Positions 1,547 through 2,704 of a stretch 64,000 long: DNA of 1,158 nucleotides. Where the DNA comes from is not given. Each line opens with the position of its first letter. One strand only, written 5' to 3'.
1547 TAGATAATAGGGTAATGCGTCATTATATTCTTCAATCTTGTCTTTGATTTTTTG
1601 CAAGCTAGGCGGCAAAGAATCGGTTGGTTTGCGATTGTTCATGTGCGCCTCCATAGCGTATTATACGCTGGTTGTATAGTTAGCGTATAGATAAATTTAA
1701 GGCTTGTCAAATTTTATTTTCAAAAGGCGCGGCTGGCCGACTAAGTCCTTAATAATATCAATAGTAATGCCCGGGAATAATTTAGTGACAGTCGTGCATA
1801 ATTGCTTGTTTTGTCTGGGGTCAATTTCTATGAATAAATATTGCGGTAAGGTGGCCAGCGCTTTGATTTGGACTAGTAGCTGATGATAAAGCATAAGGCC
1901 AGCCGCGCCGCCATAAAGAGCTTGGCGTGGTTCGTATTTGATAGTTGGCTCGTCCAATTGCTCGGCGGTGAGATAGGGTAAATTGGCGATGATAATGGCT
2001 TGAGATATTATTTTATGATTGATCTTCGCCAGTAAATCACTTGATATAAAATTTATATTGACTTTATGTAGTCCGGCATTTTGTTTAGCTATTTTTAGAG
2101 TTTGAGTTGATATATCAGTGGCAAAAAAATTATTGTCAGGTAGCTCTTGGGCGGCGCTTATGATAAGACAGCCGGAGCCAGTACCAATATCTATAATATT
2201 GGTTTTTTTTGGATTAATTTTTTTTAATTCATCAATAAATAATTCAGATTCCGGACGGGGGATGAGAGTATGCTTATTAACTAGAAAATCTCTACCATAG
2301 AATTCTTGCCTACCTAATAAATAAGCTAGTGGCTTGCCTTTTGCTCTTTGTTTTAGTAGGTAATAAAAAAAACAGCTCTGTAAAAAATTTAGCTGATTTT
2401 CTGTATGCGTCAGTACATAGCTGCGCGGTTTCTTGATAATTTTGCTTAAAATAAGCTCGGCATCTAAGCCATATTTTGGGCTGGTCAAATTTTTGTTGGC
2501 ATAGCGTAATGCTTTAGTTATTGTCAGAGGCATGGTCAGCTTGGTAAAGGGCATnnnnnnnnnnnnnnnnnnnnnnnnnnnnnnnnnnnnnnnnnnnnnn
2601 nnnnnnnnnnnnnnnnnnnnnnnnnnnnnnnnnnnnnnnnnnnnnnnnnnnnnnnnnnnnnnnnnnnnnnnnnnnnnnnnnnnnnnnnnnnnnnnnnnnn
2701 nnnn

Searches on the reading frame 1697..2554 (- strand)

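Call 98: search_protein_families(library=padloc, proteins=[window:1697-2554:-], max_evalue=0.0001)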
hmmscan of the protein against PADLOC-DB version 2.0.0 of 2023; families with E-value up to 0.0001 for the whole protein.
window:1697-2554:- (285 aa): 1 family
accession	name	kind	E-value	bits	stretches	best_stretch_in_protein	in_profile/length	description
PDLC04134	mad2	-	2.4e-12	44.5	1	97-196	274-371/492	mads_2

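Call 99: search_protein_families(library=pfam, proteins=[window:1697-2554:-], max_evalue=0.001)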
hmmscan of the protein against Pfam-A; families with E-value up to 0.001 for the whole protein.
window:1697-2554:- (285 aa): 9 families
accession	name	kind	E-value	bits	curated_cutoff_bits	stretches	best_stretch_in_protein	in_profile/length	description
PF05175.20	MTS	-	2.5e-11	44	23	1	103-199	20-113/170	Methyltransferase small domain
PF17827.6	PrmC_N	-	3.6e-10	40.7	23.4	1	15-81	2-71/71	PrmC N-terminal domain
PF06325.19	PrmA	-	3.8e-10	40.2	22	1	106-191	151-233/296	Ribosomal protein L11 methyltransferase (PrmA)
PF13847.12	Methyltransf_31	-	9.1e-08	32.3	27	1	116-178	3-66/145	Methyltransferase domain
PF13649.12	Methyltransf_25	-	1.4e-07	32.6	27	1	120-196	1-78/97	Methyltransferase domain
PF02384.22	N6_Mtase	-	9.4e-06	25.6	20.4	1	101-210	33-149/311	N-6 DNA Methylase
PF02390.23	Methyltransf_4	-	1.2e-05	25.3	24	1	118-182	3-68/173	Putative methyltransferase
PF08242.18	Methyltransf_12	-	2e-05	25.6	30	1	121-170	1-51/98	Methyltransferase domain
PF12847.13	Methyltransf_18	-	0.00011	22.7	27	1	113-190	11-89/151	Methyltransferase domain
